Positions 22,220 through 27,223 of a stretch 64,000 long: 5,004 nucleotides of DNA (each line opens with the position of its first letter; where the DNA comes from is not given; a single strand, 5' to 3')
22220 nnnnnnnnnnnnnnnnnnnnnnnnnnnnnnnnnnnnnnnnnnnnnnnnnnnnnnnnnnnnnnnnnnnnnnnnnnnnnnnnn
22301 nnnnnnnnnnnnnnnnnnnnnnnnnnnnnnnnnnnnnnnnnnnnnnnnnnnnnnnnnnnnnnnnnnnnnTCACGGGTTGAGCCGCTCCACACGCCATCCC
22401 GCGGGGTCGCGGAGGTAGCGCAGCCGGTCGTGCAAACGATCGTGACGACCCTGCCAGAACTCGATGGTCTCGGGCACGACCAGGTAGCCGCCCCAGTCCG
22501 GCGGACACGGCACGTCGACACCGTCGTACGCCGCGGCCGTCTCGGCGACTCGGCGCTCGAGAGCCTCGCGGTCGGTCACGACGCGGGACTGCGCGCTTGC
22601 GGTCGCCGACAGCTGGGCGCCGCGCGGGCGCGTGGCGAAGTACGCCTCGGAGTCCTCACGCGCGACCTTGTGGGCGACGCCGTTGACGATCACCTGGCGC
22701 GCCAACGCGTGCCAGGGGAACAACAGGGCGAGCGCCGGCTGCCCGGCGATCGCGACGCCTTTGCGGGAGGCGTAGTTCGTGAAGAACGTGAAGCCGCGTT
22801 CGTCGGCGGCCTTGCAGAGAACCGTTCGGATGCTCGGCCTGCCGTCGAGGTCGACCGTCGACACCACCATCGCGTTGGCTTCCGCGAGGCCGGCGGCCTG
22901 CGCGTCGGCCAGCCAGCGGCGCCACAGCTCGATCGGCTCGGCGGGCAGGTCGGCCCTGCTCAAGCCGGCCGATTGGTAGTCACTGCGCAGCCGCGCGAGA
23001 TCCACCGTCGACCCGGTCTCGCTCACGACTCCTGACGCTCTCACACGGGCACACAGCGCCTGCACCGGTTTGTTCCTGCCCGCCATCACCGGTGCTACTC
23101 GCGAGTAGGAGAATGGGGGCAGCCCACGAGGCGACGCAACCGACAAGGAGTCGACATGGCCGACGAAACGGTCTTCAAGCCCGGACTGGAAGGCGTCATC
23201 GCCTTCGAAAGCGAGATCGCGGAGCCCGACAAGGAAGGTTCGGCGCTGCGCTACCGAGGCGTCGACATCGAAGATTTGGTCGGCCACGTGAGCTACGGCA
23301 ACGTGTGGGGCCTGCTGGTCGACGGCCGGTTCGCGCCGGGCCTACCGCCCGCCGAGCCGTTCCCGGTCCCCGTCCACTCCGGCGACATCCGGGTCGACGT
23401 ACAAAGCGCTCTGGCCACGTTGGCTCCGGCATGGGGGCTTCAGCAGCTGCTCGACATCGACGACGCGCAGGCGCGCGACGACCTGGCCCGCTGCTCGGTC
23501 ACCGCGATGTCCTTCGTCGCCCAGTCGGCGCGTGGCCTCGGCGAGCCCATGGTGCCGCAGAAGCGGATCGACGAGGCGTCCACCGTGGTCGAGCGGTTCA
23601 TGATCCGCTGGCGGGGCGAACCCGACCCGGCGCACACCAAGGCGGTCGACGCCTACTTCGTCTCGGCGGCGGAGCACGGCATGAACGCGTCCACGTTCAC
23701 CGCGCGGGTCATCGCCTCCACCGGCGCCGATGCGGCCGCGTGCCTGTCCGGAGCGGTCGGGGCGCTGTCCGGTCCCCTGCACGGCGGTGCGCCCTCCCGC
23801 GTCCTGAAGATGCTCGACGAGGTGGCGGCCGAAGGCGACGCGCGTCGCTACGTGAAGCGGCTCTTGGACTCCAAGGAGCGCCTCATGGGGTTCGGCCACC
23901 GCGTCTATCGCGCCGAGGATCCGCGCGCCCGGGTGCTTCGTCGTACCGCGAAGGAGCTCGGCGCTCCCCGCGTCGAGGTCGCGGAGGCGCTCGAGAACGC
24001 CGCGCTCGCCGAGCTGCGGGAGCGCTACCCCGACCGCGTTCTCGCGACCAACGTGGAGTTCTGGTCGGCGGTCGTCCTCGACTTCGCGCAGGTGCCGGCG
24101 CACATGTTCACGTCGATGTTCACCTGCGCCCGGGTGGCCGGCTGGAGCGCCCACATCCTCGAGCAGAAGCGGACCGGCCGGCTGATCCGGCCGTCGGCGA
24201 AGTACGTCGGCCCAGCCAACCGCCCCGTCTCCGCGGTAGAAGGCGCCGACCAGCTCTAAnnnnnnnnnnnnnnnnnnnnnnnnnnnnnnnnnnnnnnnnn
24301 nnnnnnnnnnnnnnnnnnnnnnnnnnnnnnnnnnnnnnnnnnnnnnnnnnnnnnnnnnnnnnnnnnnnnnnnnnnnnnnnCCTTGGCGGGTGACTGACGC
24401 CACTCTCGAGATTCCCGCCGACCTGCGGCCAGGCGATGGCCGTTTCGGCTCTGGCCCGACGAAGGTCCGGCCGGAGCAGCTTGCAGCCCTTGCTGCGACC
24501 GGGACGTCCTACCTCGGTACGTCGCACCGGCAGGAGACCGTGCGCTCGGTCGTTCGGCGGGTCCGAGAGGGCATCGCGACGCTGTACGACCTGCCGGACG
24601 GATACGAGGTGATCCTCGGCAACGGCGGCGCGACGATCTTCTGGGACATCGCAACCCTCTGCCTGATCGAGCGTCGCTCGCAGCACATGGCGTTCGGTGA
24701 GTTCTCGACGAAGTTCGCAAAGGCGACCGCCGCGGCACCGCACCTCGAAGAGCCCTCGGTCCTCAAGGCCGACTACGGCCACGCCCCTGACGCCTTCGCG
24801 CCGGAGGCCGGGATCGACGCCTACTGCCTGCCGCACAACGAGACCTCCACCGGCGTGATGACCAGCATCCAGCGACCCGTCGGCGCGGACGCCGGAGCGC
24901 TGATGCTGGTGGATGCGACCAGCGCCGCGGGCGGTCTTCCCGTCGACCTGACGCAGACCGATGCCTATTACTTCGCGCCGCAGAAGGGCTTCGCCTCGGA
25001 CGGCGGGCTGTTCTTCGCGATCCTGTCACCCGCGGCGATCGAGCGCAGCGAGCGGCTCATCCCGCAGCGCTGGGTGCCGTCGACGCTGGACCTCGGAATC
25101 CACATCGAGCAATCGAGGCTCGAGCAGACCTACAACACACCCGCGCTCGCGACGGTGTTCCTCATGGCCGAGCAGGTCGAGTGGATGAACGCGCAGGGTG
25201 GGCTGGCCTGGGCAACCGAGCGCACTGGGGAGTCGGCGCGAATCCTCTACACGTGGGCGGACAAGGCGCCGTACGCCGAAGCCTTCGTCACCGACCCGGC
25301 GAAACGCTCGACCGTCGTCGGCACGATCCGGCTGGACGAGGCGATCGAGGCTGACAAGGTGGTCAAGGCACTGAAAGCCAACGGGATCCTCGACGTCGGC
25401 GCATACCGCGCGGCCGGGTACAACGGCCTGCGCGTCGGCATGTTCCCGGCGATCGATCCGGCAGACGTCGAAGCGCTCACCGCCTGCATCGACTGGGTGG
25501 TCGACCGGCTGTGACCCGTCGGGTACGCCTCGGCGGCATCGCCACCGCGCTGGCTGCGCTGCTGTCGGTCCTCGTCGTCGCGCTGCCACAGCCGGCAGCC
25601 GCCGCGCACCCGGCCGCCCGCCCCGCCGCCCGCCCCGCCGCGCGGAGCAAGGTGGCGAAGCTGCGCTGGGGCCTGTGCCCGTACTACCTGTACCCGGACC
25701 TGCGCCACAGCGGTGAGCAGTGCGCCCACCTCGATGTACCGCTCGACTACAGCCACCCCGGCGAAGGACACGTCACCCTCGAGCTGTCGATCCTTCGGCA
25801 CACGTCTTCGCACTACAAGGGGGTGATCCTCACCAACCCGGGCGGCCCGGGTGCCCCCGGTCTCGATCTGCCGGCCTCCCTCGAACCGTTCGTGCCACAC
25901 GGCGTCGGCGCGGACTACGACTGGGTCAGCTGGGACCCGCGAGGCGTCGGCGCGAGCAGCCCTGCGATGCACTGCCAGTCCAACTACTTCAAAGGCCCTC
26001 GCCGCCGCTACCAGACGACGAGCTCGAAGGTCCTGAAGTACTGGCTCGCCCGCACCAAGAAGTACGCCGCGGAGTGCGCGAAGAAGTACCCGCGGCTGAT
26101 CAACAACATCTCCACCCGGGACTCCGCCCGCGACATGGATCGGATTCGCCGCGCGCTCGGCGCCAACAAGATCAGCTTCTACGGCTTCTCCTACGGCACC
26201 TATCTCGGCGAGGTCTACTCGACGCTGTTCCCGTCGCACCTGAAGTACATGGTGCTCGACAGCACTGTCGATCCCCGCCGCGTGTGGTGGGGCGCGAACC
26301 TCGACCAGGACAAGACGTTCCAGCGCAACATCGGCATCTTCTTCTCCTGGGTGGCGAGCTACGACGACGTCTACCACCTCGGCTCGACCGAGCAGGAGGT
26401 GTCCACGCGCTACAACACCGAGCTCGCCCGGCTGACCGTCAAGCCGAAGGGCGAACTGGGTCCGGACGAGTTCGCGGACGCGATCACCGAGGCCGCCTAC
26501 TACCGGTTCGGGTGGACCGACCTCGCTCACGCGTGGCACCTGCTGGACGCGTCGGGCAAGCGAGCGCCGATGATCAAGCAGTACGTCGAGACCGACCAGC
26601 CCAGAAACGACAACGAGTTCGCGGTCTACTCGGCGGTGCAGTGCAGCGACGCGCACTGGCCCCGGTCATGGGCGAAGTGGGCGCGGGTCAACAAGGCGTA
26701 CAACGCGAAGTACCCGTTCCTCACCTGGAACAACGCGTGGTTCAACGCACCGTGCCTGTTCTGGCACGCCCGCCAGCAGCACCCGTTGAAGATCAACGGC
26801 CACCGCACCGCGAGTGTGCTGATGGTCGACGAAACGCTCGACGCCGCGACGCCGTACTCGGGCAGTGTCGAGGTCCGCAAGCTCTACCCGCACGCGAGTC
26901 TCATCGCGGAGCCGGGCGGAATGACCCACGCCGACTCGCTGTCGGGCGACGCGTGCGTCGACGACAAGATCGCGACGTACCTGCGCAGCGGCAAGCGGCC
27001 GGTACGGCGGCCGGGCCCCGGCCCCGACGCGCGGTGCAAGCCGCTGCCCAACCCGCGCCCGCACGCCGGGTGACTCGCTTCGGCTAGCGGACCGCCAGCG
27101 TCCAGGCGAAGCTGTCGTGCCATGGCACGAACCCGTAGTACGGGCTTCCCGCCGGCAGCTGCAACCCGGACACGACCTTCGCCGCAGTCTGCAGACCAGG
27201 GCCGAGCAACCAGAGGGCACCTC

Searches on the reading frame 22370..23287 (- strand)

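Call 59: search_protein_families(library=pfam, proteins=[window:22370-23287:-], max_evalue=0.00001)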
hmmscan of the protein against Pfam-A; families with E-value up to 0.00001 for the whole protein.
window:22370-23287:- (305 aa): 2 families
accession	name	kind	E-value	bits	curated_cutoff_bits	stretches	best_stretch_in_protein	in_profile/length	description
PF01243.27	PNPOx_N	-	9e-24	84.6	28.1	1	127-250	2-116/120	Pyridoxamine 5'-phosphate oxidase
PF10590.14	PNP_phzG_C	-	3e-20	72.3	27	1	265-305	1-42/42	Pyridoxine 5'-phosphate oxidase C-terminal dimerisation region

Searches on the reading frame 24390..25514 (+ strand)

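Call 59: search_protein_families(library=pfam, proteins=[window:24390-25514:+], max_evalue=0.00001)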
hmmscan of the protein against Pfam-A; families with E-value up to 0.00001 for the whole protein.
window:24390-25514:+ (374 aa): 1 family
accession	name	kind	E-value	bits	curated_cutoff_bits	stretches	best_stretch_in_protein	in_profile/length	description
PF00266.25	Aminotran_5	-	8.5e-13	48.5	21.5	1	146-333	144-333/371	Aminotransferase class-V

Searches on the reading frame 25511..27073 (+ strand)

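Call 59: search_protein_families(library=pfam, proteins=[window:25511-27073:+], max_evalue=0.00001)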
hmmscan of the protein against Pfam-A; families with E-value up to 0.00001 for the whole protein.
window:25511-27073:+ (520 aa): 2 families
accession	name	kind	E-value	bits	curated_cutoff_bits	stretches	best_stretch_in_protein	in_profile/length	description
PF08386.16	Abhydrolase_4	-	2.3e-17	63.4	21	1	403-498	3-98/103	TAP-like protein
PF00561.26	Abhydrolase_1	-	1.4e-13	51.5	25.8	1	105-300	2-150/245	alpha/beta hydrolase fold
